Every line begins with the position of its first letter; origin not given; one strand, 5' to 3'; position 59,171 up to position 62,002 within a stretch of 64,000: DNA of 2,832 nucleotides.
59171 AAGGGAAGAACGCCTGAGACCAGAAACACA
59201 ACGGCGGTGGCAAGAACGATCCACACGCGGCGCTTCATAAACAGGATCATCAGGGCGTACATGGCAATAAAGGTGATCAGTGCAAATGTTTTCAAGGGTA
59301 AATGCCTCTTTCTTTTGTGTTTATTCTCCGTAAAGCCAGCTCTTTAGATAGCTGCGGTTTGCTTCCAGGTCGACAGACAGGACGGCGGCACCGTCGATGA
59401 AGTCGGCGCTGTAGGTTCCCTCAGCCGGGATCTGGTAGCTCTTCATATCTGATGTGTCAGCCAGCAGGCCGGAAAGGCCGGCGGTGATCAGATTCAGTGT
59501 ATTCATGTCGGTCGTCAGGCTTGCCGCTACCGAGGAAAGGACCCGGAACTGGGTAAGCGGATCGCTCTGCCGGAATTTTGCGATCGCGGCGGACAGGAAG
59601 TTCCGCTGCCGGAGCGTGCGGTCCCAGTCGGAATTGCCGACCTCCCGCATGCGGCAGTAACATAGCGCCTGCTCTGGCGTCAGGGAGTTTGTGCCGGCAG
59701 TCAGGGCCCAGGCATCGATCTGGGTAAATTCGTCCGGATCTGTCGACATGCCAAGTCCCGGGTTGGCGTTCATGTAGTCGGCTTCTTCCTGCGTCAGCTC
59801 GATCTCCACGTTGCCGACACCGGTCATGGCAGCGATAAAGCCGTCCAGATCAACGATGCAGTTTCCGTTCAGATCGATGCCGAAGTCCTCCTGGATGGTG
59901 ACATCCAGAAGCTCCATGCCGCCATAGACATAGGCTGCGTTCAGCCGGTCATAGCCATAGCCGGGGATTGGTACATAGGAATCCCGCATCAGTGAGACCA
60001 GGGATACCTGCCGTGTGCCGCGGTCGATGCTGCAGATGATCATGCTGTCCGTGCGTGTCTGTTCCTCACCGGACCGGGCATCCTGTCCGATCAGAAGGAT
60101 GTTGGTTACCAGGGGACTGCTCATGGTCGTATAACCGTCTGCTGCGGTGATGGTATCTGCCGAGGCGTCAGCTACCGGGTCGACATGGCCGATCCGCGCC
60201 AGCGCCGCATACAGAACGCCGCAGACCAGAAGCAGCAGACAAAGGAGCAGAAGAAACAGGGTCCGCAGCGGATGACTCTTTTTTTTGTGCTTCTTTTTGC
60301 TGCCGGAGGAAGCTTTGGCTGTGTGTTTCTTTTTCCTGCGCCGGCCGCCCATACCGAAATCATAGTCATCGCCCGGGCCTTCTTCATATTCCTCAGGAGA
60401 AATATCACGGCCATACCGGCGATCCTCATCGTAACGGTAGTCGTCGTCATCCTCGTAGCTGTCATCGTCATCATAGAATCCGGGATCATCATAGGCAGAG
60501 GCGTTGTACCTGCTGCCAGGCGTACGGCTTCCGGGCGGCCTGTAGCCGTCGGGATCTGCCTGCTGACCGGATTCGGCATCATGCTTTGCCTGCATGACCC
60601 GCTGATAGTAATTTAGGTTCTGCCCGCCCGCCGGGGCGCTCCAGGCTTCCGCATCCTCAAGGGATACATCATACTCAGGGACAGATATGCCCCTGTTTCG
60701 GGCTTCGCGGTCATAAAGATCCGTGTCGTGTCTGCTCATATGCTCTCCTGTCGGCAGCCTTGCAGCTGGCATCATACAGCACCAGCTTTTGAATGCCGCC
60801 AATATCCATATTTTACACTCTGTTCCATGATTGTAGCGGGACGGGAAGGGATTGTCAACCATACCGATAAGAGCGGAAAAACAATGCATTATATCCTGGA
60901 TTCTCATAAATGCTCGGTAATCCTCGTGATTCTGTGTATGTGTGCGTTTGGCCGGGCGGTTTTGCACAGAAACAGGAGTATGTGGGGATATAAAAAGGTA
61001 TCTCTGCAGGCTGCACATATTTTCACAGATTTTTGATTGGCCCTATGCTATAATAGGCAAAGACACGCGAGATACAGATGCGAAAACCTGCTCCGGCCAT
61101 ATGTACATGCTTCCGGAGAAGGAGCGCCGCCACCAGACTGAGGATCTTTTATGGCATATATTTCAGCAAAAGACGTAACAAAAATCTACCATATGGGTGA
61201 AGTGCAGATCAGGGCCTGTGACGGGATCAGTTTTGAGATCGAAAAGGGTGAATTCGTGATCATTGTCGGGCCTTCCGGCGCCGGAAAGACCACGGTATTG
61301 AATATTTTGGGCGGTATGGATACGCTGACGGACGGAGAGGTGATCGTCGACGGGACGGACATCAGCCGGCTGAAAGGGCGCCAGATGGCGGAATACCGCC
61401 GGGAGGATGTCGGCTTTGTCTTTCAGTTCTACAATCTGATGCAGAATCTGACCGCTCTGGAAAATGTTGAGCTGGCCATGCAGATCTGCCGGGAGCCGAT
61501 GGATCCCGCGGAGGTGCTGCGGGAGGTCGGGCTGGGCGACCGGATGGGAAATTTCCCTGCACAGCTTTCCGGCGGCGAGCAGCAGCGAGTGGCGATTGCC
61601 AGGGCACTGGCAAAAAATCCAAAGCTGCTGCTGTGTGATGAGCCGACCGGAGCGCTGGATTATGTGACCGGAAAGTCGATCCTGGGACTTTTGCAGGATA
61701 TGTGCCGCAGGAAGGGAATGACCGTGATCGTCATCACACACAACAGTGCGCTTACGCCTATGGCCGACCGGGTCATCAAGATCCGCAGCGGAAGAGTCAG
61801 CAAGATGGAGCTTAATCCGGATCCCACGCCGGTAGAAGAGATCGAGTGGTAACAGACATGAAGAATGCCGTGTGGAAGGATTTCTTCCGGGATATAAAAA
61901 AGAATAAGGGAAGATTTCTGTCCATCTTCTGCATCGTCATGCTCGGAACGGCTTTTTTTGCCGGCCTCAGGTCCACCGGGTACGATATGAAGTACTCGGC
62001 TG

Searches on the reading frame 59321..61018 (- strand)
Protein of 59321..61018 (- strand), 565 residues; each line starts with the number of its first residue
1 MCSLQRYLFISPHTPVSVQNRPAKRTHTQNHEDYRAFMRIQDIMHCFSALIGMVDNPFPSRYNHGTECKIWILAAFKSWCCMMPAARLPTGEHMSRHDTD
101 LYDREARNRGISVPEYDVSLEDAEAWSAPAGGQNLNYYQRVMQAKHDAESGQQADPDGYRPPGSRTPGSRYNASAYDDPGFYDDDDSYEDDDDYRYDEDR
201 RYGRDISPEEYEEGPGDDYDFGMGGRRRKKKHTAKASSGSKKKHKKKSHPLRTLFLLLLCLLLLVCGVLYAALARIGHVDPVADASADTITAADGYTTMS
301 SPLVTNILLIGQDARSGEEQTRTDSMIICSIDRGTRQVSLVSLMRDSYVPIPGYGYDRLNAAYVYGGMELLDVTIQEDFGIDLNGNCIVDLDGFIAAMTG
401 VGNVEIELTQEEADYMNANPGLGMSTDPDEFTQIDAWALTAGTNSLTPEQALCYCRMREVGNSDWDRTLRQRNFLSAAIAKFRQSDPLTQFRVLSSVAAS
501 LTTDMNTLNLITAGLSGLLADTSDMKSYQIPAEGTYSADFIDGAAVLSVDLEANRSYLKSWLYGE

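Call 75: find_encoding_contigs(protein=window:59321-61018:-, flank=10000, max_places=2)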
Protein window:59321-61018:- (565 aa): no gene with exactly this product is on record in the collection.

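Call 85: search_protein_families(library=pfam, proteins=[window:59321-61018:-], max_evalue=0.00001)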
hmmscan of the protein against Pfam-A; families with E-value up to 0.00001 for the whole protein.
window:59321-61018:- (565 aa): 1 family
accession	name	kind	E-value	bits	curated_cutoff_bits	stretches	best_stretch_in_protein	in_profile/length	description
PF03816.19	LytR_cpsA_psr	-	2.7e-26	93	24.6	1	322-482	1-148/150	LytR_cpsA_psr family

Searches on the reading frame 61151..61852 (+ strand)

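Call 85: search_protein_families(library=pfam, proteins=[window:61151-61852:+], max_evalue=0.00001)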
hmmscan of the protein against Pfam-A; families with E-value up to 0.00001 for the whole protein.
window:61151-61852:+ (233 aa): 3 families
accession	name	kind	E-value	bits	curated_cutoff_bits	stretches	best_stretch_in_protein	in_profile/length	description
PF00005.33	ABC_tran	-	2.7e-35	122.4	25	1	24-166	2-136/137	ABC transporter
PF13304.12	AAA_21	-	9.7e-08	32.9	27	0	35-74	1-39/304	AAA domain, putative AbiEii toxin, Type IV TA system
PF02463.25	SMC_N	-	2.6e-07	30.7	40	0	131-213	135-213/220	RecF/RecN/SMC N terminal domain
